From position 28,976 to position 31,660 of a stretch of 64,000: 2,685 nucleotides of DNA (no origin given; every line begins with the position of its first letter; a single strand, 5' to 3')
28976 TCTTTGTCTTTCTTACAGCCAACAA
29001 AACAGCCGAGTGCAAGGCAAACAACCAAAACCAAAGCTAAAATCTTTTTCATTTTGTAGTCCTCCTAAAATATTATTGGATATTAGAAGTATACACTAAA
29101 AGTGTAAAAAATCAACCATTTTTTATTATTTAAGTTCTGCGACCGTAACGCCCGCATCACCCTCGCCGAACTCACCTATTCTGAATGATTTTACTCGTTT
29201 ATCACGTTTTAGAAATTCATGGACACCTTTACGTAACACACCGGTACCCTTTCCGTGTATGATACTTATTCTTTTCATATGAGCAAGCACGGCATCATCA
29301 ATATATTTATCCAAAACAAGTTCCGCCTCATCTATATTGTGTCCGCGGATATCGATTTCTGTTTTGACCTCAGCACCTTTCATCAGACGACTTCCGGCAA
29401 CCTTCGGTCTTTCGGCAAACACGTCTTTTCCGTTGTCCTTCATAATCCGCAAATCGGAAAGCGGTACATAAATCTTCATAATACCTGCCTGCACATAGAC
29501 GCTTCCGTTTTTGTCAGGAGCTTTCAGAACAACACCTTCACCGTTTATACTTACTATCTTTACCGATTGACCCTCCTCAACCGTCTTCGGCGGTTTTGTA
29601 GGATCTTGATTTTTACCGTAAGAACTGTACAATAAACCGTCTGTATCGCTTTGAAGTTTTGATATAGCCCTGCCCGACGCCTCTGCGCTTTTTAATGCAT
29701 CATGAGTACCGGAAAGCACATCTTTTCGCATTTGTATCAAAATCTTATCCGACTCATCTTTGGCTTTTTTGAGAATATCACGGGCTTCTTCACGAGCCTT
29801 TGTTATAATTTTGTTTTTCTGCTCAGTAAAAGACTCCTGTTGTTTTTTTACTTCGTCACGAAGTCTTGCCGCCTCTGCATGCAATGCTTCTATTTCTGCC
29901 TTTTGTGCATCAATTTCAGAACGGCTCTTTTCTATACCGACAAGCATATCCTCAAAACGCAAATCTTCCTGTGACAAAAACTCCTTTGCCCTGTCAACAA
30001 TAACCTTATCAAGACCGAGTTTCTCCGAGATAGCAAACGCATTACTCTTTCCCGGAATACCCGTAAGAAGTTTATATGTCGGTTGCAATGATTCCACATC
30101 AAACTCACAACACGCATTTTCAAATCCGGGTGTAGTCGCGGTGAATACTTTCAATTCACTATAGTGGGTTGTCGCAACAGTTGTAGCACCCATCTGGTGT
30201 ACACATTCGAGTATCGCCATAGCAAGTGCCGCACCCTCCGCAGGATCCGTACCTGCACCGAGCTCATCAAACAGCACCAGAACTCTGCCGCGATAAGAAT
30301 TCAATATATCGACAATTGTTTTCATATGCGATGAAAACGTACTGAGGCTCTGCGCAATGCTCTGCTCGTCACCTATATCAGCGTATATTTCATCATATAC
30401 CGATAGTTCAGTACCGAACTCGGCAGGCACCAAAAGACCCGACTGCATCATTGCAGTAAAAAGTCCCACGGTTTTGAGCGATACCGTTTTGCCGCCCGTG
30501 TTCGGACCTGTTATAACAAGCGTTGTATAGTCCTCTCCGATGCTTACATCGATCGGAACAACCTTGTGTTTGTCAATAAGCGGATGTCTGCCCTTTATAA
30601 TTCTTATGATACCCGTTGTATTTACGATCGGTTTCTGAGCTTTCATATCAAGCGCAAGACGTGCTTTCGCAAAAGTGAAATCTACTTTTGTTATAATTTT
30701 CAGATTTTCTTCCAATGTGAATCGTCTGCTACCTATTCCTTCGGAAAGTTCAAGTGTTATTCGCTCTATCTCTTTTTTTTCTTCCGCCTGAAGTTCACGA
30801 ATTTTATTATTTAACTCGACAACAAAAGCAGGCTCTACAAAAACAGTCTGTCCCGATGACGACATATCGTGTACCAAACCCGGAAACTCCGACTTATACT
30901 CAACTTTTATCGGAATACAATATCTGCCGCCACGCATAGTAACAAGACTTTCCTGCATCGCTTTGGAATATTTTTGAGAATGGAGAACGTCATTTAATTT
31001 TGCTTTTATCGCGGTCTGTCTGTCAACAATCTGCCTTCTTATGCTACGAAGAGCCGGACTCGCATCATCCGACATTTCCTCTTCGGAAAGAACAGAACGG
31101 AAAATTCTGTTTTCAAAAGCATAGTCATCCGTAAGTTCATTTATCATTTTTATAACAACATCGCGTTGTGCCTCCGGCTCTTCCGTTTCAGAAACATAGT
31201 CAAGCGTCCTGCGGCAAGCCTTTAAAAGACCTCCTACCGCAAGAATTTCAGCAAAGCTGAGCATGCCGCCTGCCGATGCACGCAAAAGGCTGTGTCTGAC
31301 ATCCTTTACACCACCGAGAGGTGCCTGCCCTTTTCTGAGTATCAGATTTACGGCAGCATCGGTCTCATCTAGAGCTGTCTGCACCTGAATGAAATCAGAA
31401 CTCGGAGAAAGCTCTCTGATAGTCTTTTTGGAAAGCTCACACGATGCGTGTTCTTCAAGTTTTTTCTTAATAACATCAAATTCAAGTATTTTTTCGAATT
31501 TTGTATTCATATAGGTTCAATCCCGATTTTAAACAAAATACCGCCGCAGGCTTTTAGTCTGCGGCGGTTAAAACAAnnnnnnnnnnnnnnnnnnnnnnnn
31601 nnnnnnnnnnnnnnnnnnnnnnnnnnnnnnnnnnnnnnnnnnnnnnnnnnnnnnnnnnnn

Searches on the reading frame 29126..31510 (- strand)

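Call 70: search_protein_families(library=pfam, proteins=[window:29126-31510:-], max_evalue=0.00001)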
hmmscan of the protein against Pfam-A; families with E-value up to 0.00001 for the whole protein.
window:29126-31510:- (794 aa): 3 families
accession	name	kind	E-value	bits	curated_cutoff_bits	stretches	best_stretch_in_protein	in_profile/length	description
PF00488.27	MutS_V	-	9e-33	114.3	30.2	1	331-514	1-186/188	MutS domain V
PF01713.27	Smr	-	4.6e-25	88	25.7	1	719-794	1-77/77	Smr domain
PF20297.4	MSSS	-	3.1e-12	46.4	26.8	1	646-687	1-42/42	MutS2 and Smr-associated SH3 domain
